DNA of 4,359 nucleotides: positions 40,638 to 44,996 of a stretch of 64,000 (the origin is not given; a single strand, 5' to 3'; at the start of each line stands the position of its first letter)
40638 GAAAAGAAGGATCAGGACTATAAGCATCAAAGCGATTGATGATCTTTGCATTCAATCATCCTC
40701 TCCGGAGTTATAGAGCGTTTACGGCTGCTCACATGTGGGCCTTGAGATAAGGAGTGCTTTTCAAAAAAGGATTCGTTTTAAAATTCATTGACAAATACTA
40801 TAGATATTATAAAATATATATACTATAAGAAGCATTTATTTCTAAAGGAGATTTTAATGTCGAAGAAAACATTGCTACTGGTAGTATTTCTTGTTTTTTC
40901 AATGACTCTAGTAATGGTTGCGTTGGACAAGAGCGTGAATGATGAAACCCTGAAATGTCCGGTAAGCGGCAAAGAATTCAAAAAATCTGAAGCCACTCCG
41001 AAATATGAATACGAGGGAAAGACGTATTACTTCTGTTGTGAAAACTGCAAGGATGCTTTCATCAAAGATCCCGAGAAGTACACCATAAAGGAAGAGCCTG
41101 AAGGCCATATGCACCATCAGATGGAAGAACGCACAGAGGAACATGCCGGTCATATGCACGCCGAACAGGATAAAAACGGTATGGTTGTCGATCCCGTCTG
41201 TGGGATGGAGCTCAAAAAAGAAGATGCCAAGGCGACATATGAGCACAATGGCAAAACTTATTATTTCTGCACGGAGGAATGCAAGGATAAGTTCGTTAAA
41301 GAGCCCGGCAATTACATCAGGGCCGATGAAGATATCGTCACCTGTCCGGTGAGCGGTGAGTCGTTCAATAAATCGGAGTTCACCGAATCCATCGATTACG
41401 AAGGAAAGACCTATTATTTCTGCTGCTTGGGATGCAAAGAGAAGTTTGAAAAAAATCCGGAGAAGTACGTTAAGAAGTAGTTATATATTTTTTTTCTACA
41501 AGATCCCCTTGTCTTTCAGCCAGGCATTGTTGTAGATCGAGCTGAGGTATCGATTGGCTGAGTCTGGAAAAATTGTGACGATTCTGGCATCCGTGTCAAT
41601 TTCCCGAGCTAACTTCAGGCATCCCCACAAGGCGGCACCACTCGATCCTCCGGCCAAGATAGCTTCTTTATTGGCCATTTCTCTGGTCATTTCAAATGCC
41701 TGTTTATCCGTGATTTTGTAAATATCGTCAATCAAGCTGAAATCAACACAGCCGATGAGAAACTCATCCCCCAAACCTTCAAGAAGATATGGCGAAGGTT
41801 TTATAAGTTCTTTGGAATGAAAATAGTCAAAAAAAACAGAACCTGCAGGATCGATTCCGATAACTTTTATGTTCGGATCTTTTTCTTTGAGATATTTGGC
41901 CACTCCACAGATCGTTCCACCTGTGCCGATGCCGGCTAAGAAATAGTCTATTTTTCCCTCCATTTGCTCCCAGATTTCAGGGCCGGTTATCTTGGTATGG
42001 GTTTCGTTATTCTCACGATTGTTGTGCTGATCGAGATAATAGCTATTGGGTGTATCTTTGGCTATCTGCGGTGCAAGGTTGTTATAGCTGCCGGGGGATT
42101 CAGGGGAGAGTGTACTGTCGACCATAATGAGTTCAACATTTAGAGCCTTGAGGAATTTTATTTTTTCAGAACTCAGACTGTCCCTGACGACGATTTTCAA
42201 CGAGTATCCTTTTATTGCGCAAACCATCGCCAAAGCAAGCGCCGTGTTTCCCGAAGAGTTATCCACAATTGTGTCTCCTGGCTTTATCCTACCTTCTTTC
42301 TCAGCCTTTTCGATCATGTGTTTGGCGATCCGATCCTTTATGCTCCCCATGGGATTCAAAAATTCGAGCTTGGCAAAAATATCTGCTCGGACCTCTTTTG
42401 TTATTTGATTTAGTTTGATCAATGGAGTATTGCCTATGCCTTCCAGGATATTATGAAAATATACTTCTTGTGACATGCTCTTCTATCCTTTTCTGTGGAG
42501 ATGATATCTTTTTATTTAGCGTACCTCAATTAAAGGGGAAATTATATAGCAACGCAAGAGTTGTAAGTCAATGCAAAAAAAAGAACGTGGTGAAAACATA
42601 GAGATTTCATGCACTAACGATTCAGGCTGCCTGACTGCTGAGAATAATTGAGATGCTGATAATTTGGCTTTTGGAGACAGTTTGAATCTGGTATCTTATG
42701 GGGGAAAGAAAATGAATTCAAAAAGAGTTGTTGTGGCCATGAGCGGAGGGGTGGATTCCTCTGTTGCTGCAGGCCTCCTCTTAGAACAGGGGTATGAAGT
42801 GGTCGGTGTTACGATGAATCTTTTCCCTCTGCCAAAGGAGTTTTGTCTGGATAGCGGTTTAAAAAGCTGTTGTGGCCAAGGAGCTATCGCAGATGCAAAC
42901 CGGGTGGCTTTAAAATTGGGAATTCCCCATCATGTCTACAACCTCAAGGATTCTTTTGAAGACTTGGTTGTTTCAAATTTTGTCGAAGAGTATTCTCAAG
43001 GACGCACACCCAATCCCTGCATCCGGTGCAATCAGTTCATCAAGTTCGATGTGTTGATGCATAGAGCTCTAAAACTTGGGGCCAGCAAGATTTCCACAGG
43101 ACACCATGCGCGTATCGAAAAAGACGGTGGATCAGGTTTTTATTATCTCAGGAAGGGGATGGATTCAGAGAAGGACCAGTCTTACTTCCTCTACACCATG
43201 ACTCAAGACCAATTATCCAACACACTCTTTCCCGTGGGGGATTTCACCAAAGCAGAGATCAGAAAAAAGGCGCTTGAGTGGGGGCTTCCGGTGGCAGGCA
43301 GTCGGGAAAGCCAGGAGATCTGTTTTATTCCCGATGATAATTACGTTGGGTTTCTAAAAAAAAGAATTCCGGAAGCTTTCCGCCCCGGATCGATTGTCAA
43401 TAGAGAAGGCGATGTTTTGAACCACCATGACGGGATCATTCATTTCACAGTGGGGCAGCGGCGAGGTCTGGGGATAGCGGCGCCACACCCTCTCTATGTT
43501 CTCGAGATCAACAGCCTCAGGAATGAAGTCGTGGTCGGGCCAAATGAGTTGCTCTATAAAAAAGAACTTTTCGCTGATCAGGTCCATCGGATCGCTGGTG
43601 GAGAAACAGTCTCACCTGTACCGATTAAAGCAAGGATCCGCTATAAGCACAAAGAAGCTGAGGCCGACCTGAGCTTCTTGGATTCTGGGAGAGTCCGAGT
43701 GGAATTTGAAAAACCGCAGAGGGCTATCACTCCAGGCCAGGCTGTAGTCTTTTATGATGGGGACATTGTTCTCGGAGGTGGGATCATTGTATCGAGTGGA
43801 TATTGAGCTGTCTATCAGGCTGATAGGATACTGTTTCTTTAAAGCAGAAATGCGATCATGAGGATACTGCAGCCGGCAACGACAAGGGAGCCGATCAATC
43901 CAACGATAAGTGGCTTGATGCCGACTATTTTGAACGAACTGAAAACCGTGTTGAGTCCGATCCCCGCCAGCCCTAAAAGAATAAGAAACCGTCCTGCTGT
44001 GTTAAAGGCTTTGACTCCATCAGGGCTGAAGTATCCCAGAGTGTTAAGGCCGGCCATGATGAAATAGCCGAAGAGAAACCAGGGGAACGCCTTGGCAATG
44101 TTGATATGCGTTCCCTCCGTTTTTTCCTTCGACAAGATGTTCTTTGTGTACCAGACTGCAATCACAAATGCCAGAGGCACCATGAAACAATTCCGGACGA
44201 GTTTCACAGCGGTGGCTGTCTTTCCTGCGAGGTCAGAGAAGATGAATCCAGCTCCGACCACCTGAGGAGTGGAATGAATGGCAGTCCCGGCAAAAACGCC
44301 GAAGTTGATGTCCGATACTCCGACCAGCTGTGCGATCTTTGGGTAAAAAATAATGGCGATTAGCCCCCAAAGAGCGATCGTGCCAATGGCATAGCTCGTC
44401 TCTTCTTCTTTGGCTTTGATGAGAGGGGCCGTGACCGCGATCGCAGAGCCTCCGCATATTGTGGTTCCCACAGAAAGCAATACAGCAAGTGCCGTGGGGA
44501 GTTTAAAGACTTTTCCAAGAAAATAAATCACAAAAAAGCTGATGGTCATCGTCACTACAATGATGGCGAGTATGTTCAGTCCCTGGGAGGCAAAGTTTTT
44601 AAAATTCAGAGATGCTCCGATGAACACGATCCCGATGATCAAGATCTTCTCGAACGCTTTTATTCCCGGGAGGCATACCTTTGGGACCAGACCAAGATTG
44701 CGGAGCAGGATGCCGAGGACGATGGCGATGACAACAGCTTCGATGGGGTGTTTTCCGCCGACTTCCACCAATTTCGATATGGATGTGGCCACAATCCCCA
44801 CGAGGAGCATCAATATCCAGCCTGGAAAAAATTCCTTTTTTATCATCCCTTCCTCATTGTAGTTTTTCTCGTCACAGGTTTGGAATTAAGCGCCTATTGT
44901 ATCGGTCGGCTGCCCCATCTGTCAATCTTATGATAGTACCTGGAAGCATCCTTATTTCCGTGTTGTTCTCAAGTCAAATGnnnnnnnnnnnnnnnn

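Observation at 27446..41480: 14-kb AT-rich copper/silver island with an unusually redundant set of Cu(I)-binding modules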

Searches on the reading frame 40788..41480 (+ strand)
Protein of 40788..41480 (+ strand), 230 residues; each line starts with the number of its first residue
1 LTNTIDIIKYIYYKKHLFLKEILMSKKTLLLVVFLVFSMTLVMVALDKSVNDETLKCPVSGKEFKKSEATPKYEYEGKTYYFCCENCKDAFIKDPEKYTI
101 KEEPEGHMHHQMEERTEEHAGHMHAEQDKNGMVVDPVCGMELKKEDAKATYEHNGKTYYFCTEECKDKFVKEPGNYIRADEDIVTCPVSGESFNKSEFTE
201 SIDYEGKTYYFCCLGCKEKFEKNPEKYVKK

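Call 8: search_protein_families(library=pfam, proteins=[window:40788-41480:+], max_evalue=0.01)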
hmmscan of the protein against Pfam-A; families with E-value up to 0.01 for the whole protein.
window:40788-41480:+ (230 aa): 8 families
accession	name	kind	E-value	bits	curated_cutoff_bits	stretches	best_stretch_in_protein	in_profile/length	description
PF04945.19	YHS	-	6.1e-41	138.6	30.3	3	133-177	1-44/47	YHS domain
PF24273.1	TRASH_HVO_1752_C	-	6e-12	46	27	2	200-223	16-39/47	HVO_1752, C-terminal TRASH domain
PF06467.20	zf-FCS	-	4.2e-10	39.7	22.4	1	148-169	18-39/39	MYM-type Zinc finger with FCS sequence motif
PF08394.17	Arc_trans_TRASH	-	6.6e-09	36.2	27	1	56-93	2-37/43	Archaeal TRASH domain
PF11494.13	Ta0938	-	0.00029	21.6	27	0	74-92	17-35/92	Ta0938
PF18989.5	DUF5722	-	0.0011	18.5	30.5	0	65-83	42-60/393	Family of unknown function (DUF5722)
PF12018.13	FAP206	-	0.0013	18.5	33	0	150-179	221-250/272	Domain of unknown function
PF22311.1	DUF6970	-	0.007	16.6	27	0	72-91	17-36/78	Domain of unknown function (DUF6970)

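Call 57: search_protein_families(library=ncbifam, proteins=[window:40857-41480:+], max_evalue=0.001)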
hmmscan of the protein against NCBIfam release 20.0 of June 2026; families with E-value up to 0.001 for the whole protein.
window:40857-41480:+ (207 aa): 1 family
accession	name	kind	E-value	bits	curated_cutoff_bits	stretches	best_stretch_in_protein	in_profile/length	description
NF041384.1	YHS_seleno_dom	subfamily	4.1e-11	43.1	70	0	44-76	21-53/113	YHS domain-containing (seleno)protein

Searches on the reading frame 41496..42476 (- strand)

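Call 8: search_protein_families(library=pfam, proteins=[window:41496-42476:-], max_evalue=0.01)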
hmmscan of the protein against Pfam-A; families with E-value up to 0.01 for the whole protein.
window:41496-42476:- (326 aa): 1 family
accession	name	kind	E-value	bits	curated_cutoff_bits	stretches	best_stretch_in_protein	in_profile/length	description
PF00291.31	PALP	-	2.4e-79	267.2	35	1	11-305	2-295/295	Pyridoxal-phosphate dependent enzyme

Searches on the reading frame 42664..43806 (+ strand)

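Call 8: search_protein_families(library=pfam, proteins=[window:42664-43806:+], max_evalue=0.01)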
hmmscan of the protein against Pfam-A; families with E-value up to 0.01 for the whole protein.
window:42664-43806:+ (380 aa): 7 families
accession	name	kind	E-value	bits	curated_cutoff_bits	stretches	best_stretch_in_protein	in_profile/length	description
PF03054.22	tRNA_Me_trans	-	7.2e-71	238.5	20.6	1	20-223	1-201/202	tRNA methyl transferase HUP domain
PF20258.4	tRNA_Me_trans_C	-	1.6e-20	73.6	20.6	1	300-375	2-77/77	Aminomethyltransferase beta-barrel domain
PF20259.3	tRNA_Me_trans_M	-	1.2e-17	63.6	27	1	230-292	3-65/66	tRNA methyl transferase PRC-barrel domain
PF02540.23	NAD_synthase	-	0.00025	20.7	21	1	15-128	14-114/242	NAD synthase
PF02568.20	ThiI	-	0.00032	20.8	20.5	1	19-52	3-36/197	Thiamine biosynthesis protein (ThiI)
PF06508.19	QueC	-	0.00058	19.9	22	0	22-52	2-32/210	Queuosine biosynthesis protein QueC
PF00764.25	Arginosuc_synth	-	0.0006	20.3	27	1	21-53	1-34/162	Arginosuccinate synthase N-terminal HUP domain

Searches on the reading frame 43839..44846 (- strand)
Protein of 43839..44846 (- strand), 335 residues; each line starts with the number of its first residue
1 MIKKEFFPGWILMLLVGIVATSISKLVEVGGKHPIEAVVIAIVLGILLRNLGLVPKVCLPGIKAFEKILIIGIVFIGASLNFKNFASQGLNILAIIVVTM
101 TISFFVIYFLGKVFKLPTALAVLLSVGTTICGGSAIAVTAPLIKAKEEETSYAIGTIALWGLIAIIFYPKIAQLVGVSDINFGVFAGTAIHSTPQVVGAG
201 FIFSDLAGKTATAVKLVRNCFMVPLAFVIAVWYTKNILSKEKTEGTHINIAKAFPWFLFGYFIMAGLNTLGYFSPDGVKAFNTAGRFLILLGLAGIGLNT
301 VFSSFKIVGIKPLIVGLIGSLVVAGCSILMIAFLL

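Call 73: search_protein_families(library=pfam, proteins=[window:43839-44846:-], max_evalue=0.00001)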
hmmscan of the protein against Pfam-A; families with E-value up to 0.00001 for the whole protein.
window:43839-44846:- (335 aa): 1 family
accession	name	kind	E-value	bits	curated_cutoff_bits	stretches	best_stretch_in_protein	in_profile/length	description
PF03601.19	Cons_hypoth698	-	1.6e-71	241.2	24.5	1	8-315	1-303/304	Conserved hypothetical protein 698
